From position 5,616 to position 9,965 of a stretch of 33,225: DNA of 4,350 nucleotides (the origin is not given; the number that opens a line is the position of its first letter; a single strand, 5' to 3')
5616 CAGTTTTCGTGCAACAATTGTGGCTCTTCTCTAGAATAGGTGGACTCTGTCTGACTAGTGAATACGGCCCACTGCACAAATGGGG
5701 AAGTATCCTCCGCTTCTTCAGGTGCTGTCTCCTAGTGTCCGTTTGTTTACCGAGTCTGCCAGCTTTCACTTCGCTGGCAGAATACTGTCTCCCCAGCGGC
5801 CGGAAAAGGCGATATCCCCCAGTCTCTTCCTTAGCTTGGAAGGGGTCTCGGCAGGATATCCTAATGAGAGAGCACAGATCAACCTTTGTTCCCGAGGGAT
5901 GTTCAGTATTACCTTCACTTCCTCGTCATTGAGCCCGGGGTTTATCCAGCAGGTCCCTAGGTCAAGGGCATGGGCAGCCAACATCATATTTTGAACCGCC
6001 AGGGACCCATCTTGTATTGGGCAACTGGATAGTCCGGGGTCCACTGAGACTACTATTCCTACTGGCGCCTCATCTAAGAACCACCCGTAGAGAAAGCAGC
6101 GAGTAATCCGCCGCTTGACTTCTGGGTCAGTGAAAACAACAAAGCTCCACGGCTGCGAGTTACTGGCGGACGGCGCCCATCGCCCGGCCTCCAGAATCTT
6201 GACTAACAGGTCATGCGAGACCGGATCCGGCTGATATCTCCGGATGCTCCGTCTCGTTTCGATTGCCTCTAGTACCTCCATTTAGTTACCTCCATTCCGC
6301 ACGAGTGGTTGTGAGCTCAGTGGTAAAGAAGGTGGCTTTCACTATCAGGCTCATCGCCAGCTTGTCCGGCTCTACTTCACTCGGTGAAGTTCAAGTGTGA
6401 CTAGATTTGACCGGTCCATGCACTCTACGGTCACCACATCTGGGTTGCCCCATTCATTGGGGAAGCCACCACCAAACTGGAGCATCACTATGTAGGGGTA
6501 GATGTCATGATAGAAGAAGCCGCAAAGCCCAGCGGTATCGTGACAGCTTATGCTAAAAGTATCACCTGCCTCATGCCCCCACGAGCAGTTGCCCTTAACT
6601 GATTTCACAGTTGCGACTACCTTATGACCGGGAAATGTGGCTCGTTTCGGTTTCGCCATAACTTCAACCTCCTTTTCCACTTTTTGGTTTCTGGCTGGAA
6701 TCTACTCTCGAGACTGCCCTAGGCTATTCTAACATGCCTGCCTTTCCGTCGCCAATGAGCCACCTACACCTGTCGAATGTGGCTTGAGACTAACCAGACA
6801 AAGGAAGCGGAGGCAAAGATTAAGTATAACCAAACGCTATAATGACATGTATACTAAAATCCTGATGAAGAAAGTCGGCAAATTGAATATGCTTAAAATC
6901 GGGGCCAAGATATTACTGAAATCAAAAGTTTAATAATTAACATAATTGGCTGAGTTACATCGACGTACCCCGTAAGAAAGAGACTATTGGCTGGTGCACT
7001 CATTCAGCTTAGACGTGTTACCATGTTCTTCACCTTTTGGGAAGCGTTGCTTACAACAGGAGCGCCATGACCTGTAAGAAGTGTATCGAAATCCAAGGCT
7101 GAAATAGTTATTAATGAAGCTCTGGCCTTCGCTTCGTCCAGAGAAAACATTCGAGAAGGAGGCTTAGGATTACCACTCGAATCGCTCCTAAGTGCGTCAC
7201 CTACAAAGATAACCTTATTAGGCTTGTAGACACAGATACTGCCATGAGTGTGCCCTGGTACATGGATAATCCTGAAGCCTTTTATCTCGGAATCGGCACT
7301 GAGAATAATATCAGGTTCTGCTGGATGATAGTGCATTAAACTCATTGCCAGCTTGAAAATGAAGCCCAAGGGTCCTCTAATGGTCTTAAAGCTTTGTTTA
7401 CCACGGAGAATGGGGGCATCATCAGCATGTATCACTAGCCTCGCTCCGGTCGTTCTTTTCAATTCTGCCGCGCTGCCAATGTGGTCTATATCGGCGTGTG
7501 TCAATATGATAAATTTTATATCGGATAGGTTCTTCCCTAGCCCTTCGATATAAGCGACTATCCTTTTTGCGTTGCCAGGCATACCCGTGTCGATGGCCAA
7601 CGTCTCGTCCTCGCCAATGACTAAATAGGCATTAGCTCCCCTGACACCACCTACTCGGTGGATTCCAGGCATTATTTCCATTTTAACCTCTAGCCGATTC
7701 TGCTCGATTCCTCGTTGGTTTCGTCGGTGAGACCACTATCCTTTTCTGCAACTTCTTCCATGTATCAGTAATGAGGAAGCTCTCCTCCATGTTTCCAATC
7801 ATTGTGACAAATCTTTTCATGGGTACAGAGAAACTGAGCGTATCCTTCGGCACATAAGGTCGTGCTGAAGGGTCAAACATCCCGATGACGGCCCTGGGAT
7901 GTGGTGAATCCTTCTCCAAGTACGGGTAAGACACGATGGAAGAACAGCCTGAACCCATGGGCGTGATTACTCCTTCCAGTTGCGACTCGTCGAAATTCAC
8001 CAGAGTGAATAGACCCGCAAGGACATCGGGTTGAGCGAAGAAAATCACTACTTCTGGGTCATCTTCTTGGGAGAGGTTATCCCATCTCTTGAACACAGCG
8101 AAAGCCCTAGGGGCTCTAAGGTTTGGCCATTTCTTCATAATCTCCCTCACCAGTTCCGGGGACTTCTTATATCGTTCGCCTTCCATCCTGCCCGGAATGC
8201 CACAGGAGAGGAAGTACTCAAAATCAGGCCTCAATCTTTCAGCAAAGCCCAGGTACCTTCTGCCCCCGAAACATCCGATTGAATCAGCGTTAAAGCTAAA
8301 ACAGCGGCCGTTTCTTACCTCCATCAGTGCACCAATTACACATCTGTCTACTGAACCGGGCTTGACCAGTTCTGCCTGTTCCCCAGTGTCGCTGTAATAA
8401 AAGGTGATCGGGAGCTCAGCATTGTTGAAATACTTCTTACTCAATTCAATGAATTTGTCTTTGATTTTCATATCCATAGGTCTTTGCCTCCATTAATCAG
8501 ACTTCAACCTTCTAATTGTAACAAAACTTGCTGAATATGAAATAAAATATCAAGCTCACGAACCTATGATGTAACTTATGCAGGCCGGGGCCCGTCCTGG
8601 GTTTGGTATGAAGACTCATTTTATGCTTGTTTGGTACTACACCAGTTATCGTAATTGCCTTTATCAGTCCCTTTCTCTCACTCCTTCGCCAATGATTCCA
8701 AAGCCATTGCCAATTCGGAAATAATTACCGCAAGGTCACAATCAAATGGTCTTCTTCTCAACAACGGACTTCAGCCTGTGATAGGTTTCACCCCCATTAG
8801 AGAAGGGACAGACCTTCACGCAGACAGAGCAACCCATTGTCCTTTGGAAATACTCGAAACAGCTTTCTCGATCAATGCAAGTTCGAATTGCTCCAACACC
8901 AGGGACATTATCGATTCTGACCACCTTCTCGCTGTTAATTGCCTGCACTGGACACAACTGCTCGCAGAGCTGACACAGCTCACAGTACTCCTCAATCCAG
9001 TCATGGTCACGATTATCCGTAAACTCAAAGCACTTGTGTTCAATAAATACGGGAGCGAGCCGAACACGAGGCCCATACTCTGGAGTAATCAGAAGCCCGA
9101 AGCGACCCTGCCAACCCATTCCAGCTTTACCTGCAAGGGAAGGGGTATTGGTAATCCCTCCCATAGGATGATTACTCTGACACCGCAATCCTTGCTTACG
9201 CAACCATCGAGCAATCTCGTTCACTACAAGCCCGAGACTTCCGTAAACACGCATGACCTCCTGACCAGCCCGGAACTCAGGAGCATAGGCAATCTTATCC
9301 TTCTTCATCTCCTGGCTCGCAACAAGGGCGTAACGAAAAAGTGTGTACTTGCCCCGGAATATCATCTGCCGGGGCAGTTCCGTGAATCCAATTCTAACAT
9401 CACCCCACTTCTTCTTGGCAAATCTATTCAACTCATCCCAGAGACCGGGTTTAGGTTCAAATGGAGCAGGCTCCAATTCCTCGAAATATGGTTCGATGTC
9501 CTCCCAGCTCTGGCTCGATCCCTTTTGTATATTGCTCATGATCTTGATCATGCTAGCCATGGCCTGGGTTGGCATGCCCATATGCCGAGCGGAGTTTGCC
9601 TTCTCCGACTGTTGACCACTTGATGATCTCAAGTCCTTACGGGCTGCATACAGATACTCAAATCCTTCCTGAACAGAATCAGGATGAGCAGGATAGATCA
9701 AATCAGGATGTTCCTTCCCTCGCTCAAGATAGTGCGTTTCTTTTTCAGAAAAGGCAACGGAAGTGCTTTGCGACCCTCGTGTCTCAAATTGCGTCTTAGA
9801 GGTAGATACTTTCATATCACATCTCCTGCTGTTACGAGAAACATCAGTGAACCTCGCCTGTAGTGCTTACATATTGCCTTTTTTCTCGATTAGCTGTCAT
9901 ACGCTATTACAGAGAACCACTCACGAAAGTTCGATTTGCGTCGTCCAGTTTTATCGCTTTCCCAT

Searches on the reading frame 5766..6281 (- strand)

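Call 24: search_protein_families(library=pfam, proteins=[window:5766-6281:-], max_evalue=0.001)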
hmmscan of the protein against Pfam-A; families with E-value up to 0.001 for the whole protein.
window:5766-6281:- (171 aa): 2 families
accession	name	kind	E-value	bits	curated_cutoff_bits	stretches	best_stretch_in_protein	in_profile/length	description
PF00881.29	Nitroreductase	-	7.4e-35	121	23.5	2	7-61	1-55/167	Nitroreductase family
PF14512.11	TM1586_NiRdase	-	8.4e-17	61.9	27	2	97-148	89-138/215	Putative TM nitroreductase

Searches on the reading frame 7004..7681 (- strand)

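Call 24: search_protein_families(library=pfam, proteins=[window:7004-7681:-], max_evalue=0.001)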
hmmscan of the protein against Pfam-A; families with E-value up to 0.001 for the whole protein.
window:7004-7681:- (225 aa): 4 families
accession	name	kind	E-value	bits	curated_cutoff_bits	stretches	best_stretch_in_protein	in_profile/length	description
PF00753.33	Lactamase_B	-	4.7e-32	112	22.7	1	12-205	2-196/196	Metallo-beta-lactamase superfamily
PF19583.5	ODP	-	1.4e-07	32.1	27.2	1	16-166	3-139/194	ODP family beta lactamase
PF14597.12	Lactamase_B_5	-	3.9e-05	23.7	28.4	0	119-223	91-198/199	Metallo-beta-lactamase superfamily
PF12706.13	Lactamase_B_2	-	0.00019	21.5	27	1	46-89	23-65/200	Beta-lactamase superfamily domain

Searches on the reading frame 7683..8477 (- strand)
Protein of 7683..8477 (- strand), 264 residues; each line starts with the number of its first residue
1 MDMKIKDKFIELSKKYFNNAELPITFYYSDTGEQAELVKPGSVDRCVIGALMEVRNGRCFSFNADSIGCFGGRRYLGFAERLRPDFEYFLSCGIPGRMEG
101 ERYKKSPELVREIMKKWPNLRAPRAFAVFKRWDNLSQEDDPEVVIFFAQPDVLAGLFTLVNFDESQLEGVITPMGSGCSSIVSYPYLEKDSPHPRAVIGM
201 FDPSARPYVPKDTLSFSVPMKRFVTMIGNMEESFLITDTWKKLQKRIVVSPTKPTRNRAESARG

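Call 24: search_protein_families(library=pfam, proteins=[window:7683-8477:-], max_evalue=0.001)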
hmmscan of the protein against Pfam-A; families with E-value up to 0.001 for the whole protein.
window:7683-8477:- (264 aa): 1 family
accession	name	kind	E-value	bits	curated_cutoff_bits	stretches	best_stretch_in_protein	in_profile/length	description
PF02596.20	DUF169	-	3e-31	109.3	27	1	22-227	11-207/209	Uncharacterised ArCR, COG2043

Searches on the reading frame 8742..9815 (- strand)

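Call 24: search_protein_families(library=pfam, proteins=[window:8742-9815:-], max_evalue=0.001)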
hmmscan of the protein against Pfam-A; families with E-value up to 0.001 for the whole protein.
window:8742-9815:- (357 aa): 7 families
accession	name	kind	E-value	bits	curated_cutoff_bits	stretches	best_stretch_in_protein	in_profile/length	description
PF00037.32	Fer4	-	4.3e-07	29.9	21.1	1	273-293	3-23/24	4Fe-4S binding domain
PF13484.11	Fer4_16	-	3.3e-06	28.2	30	1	278-338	2-65/66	4Fe-4S double cluster binding domain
PF12838.12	Fer4_7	-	2.3e-05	25.2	27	1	278-339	2-51/52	4Fe-4S dicluster domain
PF13237.11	Fer4_10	-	2.7e-05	24.5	25.5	0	275-321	6-50/53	4Fe-4S dicluster domain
PF14697.11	Fer4_21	-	3.1e-05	24.4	35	1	260-293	23-57/59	4Fe-4S dicluster domain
PF13187.11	Fer4_9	-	0.00026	21.4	27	0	277-337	1-48/52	4Fe-4S dicluster domain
PF12837.12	Fer4_6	-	0.00097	19.4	25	0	273-293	4-24/24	4Fe-4S binding domain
